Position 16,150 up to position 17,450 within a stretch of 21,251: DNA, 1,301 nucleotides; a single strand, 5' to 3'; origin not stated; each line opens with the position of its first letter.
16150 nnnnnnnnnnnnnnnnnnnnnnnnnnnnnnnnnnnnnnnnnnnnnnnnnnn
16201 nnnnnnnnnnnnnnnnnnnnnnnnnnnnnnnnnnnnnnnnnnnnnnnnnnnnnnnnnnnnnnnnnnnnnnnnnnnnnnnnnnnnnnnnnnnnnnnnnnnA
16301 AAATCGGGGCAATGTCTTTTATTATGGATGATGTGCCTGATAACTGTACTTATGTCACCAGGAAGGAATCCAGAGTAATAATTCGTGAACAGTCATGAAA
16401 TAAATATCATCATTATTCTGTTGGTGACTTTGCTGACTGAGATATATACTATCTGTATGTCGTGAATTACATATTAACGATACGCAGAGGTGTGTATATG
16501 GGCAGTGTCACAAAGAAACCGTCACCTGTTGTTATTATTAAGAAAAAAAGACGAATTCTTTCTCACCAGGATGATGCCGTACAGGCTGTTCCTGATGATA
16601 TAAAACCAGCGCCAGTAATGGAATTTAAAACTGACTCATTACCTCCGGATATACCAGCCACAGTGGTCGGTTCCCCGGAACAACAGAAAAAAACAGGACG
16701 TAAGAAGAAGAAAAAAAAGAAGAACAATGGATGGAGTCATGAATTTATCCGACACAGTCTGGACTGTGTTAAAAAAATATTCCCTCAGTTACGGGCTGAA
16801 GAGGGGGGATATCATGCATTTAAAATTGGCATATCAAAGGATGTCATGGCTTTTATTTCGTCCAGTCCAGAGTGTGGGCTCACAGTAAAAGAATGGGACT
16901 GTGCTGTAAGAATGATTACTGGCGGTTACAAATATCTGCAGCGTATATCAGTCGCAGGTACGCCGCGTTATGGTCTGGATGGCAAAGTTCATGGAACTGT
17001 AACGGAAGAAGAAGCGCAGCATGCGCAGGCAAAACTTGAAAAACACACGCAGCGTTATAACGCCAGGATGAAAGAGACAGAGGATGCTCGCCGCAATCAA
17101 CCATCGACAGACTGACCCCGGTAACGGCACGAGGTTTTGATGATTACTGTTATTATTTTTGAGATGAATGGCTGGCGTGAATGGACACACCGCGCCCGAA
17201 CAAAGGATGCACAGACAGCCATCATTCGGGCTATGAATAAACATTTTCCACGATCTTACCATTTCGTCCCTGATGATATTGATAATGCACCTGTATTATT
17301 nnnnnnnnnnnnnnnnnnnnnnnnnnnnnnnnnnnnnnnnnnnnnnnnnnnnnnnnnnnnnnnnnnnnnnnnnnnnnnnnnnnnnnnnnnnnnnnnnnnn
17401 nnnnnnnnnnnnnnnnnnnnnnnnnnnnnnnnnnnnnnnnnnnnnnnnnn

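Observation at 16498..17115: Island-borne FinO/ProQ-family RNA chaperone with a lysine-rich tract encoded by an A-run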

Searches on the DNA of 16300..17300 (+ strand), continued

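Call 22: get_annotated_region(hit=H96, flank=4000)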
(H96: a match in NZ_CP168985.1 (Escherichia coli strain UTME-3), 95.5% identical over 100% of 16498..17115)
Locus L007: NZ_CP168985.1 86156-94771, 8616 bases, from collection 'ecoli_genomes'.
description: Escherichia coli strain UTME-3 plasmid pUTME-3-pO157, complete sequence
organism: Escherichia coli strain UTME-3 (NCBI taxid 562)
replicon: plasmid pUTME-3-pO157; assembly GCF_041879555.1
host: -; source: Veal; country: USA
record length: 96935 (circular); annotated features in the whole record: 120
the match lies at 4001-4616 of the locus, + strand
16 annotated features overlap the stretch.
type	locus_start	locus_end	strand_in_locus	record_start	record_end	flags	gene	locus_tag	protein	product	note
CDS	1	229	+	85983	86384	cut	eptO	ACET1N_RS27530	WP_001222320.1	GspS family T2SS pilot lipoprotein variant EptO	-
CDS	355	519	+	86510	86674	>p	-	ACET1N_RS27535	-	IS3 family transposase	incomplete; partial in the middle of a contig; missing C-terminus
CDS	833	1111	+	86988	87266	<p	-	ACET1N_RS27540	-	hypothetical protein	frameshifted; incomplete; partial in the middle of a contig; missing N-terminus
CDS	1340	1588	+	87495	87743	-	-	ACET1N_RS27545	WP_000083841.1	replication regulatory protein RepA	-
CDS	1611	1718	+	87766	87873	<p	-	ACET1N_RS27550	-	incFII family plasmid replication initiator RepA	RepA; incomplete; partial in the middle of a contig; missing N-terminus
CDS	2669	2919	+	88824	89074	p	-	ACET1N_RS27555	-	type II toxin-antitoxin system Phd/YefM family antitoxin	frameshifted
CDS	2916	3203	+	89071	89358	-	-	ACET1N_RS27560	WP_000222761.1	type II toxin-antitoxin system RelE/ParE family toxin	-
CDS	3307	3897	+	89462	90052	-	-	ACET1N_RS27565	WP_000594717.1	serine acetyltransferase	-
CDS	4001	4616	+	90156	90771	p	-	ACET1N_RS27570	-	ProQ/FINO family protein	frameshifted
CDS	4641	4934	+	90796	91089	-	-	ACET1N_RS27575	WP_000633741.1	hypothetical protein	-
CDS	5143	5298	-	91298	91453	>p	-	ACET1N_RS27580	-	autotransporter outer membrane beta-barrel domain-containing protein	incomplete; partial in the middle of a contig; missing N-terminus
CDS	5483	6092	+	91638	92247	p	-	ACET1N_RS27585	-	recombinase family protein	frameshifted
CDS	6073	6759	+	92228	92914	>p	-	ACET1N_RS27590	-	DUF4158 domain-containing protein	incomplete; partial in the middle of a contig; missing C-terminus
CDS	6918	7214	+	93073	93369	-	-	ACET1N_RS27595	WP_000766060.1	hypothetical protein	-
CDS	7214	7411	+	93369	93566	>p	-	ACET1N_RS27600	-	transposase zinc-binding domain-containing protein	incomplete; partial in the middle of a contig; missing C-terminus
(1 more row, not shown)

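Call 23: get_annotated_region(hit=H143, flank=4000)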
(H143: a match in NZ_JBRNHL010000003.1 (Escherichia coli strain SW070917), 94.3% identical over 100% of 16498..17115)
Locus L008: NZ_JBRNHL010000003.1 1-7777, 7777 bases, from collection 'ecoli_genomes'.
description: Escherichia coli strain SW070917 plasmid pSW070917_contig_3, whole genome shotgun sequence
organism: Escherichia coli strain SW070917 (NCBI taxid 562)
replicon: plasmid pSW070917_contig_3; assembly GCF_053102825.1
host: -; source: wastewater; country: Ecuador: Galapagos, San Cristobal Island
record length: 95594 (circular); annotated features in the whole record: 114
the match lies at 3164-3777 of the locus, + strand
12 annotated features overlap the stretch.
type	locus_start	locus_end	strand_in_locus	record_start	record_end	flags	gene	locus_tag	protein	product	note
CDS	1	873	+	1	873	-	repA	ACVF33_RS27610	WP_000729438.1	incFII family plasmid replication initiator RepA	-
CDS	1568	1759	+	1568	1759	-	-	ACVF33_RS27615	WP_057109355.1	hypothetical protein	-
CDS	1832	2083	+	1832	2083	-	-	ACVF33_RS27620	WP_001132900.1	type II toxin-antitoxin system Phd/YefM family antitoxin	-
CDS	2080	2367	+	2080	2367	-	-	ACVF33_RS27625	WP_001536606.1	type II toxin-antitoxin system RelE family toxin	-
CDS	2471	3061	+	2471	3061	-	-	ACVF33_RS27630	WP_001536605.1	serine acetyltransferase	-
CDS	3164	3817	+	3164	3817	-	-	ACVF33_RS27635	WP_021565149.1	ProQ/FINO family protein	-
CDS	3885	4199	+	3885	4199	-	-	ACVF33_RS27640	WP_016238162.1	hypothetical protein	-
CDS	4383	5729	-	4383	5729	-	-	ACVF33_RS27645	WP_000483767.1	IS4-like element IS4 family transposase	-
CDS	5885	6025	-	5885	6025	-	-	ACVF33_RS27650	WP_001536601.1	colicin release lysis protein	-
CDS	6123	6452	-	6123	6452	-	-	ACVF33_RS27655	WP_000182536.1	colicin transporter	-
CDS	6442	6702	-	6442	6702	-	-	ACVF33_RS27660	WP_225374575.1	colicin E5-related ribonuclease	-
CDS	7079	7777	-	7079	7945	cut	-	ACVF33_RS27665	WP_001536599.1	DMT family transporter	-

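Call 24: get_annotated_region(hit=H141, flank=4000)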
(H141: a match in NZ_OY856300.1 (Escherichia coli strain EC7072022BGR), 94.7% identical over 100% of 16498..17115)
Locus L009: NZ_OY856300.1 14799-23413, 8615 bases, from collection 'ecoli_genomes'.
description: Escherichia coli strain EC7072022BGR isolate EC7072022 plasmid P707_1, complete sequence
organism: Escherichia coli strain EC7072022BGR (NCBI taxid 562)
replicon: plasmid P707_1; assembly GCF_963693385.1
host: Homo sapiens; source: human urine; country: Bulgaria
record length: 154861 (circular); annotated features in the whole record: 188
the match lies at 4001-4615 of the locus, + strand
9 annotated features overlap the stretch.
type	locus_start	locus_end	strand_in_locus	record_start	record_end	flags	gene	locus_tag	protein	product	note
CDS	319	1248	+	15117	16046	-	-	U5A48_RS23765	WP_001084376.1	LysR substrate-binding domain-containing protein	-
CDS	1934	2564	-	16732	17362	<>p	-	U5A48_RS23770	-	IS3 family transposase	frameshifted; internal stop; incomplete; partial in the middle of a contig; missing N-terminus and C-terminus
CDS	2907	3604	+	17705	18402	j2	-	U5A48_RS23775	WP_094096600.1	IS1-like element IS1A family transposase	programmed frameshift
CDS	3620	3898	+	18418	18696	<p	-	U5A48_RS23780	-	serine acetyltransferase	incomplete; partial in the middle of a contig; missing N-terminus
CDS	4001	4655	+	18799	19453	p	-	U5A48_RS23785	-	ProQ/FINO family protein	frameshifted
CDS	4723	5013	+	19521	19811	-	-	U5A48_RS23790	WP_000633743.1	hypothetical protein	-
CDS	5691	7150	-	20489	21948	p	-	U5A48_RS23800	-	IS3 family transposase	frameshifted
CDS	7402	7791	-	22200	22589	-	-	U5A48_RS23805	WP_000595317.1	cytochrome b562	-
CDS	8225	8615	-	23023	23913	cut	-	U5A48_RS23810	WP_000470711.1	LysR substrate-binding domain-containing protein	-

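Call 25: get_annotated_region(hit=H92, flank=4000)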
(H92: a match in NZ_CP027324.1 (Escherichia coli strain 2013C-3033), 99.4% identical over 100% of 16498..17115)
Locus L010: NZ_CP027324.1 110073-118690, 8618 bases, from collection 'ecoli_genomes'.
description: Escherichia coli strain 2013C-3033 plasmid unnamed, complete sequence
organism: Escherichia coli strain 2013C-3033 (NCBI taxid 562)
replicon: plasmid unnamed; assembly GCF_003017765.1
host: Homo sapiens; source: stool; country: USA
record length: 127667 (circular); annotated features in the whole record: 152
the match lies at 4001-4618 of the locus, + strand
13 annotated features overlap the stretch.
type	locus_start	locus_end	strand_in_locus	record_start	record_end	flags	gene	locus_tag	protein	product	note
CDS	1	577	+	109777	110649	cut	repA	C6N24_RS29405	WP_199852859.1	incFII family plasmid replication initiator RepA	-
CDS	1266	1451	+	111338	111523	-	-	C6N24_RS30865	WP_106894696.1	hypothetical protein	-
CDS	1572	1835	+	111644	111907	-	-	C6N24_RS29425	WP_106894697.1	plasmid stabilization protein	-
CDS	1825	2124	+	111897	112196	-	-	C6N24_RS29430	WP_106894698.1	type II toxin-antitoxin system RelE/ParE family toxin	-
CDS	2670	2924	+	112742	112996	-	-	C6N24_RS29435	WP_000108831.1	type II toxin-antitoxin system RelB/DinJ family antitoxin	-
CDS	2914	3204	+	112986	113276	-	-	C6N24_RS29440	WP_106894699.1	type II toxin-antitoxin system RelE family toxin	-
CDS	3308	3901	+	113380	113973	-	-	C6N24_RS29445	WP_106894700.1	serine acetyltransferase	-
CDS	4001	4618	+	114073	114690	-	-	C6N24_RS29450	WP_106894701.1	ProQ/FINO family protein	-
CDS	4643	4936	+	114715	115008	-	-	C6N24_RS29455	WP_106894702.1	hypothetical protein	-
CDS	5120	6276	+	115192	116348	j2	-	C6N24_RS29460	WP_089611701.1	IS3-like element IS600 family transposase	programmed frameshift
CDS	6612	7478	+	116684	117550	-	-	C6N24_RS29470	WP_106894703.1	radical SAM protein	-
CDS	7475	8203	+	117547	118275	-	-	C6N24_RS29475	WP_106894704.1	deoxynucleoside kinase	-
CDS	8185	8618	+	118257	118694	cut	nudI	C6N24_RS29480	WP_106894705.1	nucleoside triphosphatase NudI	-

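Call 26: get_annotated_region(hit=H99, flank=4000)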
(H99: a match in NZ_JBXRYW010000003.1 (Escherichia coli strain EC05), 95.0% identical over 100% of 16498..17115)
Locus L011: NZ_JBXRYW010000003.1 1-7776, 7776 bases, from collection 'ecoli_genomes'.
description: Escherichia coli strain EC05 isolate PF_EC05 plasmid p2, whole genome shotgun sequence
organism: Escherichia coli strain EC05 (NCBI taxid 562)
replicon: plasmid p2; assembly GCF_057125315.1
host: Homo sapiens; source: Human gut; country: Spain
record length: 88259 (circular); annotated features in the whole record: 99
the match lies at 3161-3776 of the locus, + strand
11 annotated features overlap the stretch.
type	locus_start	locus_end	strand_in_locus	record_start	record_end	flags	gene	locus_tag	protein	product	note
CDS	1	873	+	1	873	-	repA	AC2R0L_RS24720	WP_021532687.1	incFII family plasmid replication initiator RepA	-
CDS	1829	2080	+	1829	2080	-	-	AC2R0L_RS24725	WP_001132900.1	type II toxin-antitoxin system Phd/YefM family antitoxin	-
CDS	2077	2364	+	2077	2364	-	-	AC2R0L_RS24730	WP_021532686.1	type II toxin-antitoxin system RelE family toxin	-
CDS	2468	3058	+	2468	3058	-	-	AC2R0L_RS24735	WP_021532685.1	serine acetyltransferase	-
CDS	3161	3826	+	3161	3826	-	-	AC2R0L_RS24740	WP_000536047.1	ProQ/FINO family protein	-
CDS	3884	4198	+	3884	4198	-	-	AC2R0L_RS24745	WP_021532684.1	hypothetical protein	-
CDS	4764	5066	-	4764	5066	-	-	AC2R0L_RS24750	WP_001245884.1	hypothetical protein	-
CDS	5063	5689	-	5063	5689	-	-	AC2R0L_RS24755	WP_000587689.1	ParA family plasmid-partitioning AAA ATPase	-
CDS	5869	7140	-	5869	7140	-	-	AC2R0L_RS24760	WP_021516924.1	Y-family DNA polymerase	-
CDS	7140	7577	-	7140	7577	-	umuD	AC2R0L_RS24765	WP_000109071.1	translesion error-prone DNA polymerase V autoproteolytic subunit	-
CDS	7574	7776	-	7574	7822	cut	-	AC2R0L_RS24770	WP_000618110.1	DinI-like family protein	-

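Call 27: get_annotated_region(hit=H148, flank=4000)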
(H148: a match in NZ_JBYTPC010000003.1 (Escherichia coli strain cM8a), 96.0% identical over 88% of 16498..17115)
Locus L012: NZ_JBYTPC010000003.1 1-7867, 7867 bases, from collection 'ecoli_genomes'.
description: Escherichia coli strain cM8a plasmid p2, whole genome shotgun sequence
organism: Escherichia coli strain cM8a (NCBI taxid 562)
replicon: plasmid p2; assembly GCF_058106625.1
host: Homo sapiens; source: -; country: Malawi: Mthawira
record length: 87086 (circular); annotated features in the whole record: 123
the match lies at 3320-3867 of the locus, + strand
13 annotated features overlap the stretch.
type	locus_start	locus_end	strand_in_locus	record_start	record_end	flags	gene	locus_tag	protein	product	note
CDS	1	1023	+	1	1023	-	repA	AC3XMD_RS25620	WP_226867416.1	plasmid replication initiator RepA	-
CDS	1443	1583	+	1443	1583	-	-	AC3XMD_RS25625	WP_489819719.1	replication protein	-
CDS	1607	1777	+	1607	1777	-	-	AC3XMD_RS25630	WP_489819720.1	hypothetical protein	-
CDS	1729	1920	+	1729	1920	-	-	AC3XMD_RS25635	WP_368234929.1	hypothetical protein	-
CDS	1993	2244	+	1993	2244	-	-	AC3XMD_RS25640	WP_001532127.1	type II toxin-antitoxin system Phd/YefM family antitoxin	-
CDS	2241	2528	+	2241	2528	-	-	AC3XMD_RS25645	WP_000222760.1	type II toxin-antitoxin system RelE family toxin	-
CDS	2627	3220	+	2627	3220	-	-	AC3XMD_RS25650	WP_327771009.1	serine acetyltransferase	-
CDS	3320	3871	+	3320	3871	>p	-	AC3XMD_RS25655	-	ProQ/FINO family protein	incomplete; partial in the middle of a contig; missing C-terminus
CDS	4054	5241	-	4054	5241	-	-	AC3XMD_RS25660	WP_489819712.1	IS91 family transposase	-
CDS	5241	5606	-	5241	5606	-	-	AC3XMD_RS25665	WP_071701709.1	transposase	-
CDS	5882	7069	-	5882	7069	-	-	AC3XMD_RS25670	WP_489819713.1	IS91 family transposase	-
CDS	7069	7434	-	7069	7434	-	-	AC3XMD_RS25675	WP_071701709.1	transposase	-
CDS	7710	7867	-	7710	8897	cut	-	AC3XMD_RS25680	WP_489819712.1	IS91 family transposase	-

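Call 42: search_rna_families(sources=[L018, L017, L006, L012], threshold=evalue, max_evalue=0.1)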
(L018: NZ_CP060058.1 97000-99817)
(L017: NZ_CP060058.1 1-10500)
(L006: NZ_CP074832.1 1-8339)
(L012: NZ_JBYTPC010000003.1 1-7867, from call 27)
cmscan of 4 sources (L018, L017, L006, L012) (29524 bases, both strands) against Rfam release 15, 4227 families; matches with E-value up to 0.1: 4.
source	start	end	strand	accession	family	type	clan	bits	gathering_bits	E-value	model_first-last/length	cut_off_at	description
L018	2657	2806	+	RF01087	PK-repZ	Cis-reg;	-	162.5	44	8.5e-37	1-150/150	no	Pseudoknot of the regulatory region of the repZ gene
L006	385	476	-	RF00042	CopA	Gene; antisense;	-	85.5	60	8.9e-15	1-92/92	no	CopA-like RNA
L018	2657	2743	-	RF00042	CopA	Gene; antisense;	-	40.5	60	0.0004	1-92/92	no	CopA-like RNA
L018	2664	2782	+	RF01089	PK-repBA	Cis-reg;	-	31.5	45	0.0023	1-124/124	no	Pseudoknot of the regulatory region of the repBA gene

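Call 81: search_rna_families(sources=[L001, L016, L017, L018], threshold=gathering)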
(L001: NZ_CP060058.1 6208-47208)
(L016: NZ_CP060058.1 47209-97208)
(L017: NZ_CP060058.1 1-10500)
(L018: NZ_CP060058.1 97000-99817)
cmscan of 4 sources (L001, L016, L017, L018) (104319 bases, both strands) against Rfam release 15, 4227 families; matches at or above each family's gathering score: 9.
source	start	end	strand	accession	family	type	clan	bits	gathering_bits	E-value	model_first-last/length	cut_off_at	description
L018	2657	2806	+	RF01087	PK-repZ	Cis-reg;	-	162.5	44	3e-36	1-150/150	no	Pseudoknot of the regulatory region of the repZ gene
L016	2007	2129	+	RF01387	isrC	Gene; sRNA;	-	150.4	39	2.1e-36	1-123/123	no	isrC Hfq binding RNA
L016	39348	39464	+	RF01497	ALIL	Cis-reg;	-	121.5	50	7.3e-31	1-117/117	no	ALIL pseudoknot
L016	33428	33544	-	RF01497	ALIL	Cis-reg;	-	118.1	50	7.6e-30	1-117/117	no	ALIL pseudoknot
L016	47528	47684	+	RF01794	sok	Gene; antitoxin;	-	116.2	59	1.5e-25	1-157/157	no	sok antitoxin (CssrC)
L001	33772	33859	-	RF02891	AgrB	Gene; antisense;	-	68.8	40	2.3e-09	1-84/84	no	ArsR-gov region gene B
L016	41280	41367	-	RF02891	AgrB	Gene; antisense;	-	43.5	40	0.00086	1-84/84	no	ArsR-gov region gene B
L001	4392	4468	-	RF00029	Intron_gpII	Intron;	-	41.8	40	0.00013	1-77/77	no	Group II catalytic intron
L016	40535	40622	-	RF02891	AgrB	Gene; antisense;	-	41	40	0.0031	1-84/84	no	ArsR-gov region gene B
